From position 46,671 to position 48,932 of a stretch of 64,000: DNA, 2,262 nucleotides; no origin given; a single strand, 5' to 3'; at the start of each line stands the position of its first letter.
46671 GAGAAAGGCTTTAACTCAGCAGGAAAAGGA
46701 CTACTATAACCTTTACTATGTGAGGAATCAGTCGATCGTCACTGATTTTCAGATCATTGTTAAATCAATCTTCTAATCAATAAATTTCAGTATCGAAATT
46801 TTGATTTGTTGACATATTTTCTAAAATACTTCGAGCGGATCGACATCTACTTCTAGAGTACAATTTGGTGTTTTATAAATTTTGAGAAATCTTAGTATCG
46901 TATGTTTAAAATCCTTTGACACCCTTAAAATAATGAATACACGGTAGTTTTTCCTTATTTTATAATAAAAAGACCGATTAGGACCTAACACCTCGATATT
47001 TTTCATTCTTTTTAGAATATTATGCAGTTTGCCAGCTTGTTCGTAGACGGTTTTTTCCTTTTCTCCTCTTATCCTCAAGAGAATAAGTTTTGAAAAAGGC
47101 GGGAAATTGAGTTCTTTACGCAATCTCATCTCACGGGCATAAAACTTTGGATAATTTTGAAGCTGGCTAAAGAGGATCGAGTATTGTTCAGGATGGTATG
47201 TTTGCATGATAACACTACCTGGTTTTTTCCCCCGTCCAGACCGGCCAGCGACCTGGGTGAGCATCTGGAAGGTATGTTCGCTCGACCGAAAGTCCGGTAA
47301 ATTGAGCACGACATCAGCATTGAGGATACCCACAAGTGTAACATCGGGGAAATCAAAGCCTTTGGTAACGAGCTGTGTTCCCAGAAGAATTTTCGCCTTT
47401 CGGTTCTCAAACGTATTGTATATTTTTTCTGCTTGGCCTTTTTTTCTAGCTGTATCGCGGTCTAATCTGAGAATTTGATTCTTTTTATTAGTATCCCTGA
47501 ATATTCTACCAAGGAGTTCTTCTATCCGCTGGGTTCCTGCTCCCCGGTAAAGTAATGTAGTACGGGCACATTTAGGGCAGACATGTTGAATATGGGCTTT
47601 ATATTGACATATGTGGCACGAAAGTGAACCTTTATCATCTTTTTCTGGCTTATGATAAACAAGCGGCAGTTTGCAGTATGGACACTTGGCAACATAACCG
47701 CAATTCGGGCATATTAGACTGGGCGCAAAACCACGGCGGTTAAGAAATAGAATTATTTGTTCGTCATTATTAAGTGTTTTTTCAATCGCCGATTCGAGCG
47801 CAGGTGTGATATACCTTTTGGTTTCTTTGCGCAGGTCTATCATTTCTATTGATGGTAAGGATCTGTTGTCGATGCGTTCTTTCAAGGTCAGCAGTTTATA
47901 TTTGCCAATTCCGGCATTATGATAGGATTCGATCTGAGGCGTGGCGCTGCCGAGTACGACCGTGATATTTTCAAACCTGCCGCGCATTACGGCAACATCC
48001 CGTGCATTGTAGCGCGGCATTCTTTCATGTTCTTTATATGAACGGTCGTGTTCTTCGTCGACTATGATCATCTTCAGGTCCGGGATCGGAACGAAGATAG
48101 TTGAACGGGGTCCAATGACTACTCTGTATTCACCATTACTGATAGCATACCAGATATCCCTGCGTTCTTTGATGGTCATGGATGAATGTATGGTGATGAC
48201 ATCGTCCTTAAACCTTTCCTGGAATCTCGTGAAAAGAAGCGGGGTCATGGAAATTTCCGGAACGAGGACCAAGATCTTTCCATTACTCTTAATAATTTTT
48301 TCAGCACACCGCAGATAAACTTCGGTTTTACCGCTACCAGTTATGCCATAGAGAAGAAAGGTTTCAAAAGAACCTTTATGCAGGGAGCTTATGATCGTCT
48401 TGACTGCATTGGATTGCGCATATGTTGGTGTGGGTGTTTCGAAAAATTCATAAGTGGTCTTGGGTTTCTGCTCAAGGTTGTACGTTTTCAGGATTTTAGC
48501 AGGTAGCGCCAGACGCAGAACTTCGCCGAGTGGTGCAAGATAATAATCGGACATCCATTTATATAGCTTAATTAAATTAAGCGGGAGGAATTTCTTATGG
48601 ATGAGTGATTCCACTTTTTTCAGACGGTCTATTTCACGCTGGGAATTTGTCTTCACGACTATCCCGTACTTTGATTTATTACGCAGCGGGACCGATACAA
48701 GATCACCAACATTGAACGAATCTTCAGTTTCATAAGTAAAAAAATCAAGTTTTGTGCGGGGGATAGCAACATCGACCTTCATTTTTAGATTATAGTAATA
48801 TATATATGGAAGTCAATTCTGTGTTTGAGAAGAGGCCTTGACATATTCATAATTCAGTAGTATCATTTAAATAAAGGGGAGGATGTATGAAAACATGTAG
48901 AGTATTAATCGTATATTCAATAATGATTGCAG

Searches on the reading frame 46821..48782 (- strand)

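Call 16: search_protein_families(library=pfam, proteins=[window:46821-48782:-], max_evalue=0.001)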
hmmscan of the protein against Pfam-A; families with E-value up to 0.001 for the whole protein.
window:46821-48782:- (653 aa): 6 families
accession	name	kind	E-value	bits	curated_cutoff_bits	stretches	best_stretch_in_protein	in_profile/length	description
PF17764.6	PriA_3primeBD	-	1.3e-19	70.2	22.7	1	4-94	1-96/96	3'DNA-binding domain (3'BD)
PF00270.35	DEAD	-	7.3e-15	55.5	26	1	122-286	3-163/167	DEAD/DEAH box helicase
PF18074.6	PriA_C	-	3.1e-14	54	26.9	1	562-649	1-95/95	Primosomal protein N C-terminal domain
PF00271.37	Helicase_C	-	4.2e-14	53.2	23.5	1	427-518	33-109/110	Helicase conserved C-terminal domain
PF04851.21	ResIII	-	1.1e-12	48.6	22.5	1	119-282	4-162/164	Type III restriction enzyme, res subunit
PF18319.7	Zn_ribbon_PriA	-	0.00024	21.4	26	1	367-395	1-25/27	PriA DNA helicase Cys-rich region (CRR) domain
